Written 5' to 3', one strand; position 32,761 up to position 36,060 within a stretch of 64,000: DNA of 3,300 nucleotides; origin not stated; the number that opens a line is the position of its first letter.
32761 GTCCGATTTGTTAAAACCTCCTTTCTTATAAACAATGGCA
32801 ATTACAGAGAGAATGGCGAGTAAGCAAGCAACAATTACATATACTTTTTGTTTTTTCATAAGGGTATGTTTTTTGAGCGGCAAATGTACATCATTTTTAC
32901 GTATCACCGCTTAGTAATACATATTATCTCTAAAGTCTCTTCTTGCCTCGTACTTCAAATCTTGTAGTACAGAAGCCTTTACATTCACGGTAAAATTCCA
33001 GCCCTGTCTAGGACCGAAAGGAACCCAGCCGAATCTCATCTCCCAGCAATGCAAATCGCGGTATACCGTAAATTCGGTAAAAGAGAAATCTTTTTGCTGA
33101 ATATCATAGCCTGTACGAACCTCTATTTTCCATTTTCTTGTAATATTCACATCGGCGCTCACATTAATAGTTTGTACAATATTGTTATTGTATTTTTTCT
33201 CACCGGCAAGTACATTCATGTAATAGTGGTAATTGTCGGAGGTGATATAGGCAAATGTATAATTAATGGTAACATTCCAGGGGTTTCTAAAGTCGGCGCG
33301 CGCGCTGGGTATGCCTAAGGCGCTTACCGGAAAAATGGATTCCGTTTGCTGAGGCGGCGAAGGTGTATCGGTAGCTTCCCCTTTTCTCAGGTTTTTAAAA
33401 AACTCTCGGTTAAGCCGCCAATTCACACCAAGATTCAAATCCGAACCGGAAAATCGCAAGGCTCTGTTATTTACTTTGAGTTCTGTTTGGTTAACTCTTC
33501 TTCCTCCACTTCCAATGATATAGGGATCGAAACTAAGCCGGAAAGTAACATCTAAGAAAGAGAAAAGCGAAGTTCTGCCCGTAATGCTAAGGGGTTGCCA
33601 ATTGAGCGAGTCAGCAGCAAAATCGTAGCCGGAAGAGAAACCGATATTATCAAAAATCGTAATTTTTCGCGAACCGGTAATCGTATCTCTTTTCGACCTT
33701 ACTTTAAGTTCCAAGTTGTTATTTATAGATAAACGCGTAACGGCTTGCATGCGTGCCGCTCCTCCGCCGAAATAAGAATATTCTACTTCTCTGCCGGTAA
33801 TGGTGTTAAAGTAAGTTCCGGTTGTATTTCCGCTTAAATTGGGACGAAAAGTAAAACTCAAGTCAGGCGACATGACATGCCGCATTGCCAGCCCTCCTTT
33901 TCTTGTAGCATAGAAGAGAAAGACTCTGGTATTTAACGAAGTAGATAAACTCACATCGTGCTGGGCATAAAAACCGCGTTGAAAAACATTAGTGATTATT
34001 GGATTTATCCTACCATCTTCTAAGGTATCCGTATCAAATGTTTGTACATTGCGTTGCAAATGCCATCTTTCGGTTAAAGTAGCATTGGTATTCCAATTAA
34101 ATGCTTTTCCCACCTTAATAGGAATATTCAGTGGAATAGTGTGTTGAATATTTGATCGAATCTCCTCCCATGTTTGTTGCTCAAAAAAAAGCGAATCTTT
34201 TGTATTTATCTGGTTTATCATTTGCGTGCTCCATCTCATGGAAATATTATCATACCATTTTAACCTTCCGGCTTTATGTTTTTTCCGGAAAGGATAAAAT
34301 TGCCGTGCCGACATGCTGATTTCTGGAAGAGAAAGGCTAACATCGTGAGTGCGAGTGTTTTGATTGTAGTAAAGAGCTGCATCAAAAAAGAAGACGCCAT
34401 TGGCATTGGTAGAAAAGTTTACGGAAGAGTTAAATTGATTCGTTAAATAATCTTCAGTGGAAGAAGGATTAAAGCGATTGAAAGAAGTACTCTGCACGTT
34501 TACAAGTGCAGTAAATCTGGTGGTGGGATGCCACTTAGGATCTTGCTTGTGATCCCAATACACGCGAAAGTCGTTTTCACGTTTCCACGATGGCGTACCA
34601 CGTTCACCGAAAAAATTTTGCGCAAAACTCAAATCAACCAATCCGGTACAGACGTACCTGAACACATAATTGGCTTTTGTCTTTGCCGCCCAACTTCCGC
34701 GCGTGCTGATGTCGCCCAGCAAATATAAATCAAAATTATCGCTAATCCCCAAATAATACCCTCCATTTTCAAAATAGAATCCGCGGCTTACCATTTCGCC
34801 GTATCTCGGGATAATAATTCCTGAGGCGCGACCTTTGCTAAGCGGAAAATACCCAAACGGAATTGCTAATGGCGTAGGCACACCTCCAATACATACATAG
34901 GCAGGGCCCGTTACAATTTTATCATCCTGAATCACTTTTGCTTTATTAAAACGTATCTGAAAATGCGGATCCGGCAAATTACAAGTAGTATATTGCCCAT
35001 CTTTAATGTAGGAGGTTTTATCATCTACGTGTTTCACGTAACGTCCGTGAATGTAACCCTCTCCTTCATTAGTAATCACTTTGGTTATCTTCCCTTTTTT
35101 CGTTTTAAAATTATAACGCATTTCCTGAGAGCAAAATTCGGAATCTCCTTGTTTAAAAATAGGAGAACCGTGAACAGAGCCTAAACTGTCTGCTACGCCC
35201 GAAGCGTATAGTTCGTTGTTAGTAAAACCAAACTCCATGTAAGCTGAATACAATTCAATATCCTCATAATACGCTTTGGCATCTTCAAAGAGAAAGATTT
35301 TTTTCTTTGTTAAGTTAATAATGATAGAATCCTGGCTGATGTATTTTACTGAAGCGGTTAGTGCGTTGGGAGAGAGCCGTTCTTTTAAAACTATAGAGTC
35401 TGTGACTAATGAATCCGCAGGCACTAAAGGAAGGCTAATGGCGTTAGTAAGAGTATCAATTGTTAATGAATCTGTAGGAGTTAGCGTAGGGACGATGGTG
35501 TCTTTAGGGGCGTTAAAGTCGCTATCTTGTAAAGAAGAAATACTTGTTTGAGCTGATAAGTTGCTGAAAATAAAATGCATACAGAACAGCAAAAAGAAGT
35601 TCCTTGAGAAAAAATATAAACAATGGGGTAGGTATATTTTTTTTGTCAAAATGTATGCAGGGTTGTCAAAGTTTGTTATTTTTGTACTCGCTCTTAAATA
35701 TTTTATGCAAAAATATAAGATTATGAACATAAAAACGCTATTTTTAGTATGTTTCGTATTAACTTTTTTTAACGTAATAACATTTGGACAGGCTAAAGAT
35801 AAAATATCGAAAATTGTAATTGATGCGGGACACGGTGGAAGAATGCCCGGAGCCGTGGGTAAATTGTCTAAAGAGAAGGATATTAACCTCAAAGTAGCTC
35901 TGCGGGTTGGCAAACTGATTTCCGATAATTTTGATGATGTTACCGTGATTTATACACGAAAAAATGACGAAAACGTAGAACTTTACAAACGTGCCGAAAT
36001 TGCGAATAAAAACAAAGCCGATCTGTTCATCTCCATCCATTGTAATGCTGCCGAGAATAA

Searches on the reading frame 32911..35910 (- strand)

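Call 85: search_protein_families(library=pfam, proteins=[window:32911-35910:-], max_evalue=0.00001)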
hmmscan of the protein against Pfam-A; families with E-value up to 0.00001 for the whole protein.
window:32911-35910:- (999 aa): 1 family
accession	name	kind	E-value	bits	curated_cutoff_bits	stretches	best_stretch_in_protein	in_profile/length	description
PF19838.5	LptD_2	-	3.3e-134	448.5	22.5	1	332-797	1-464/464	LptD protein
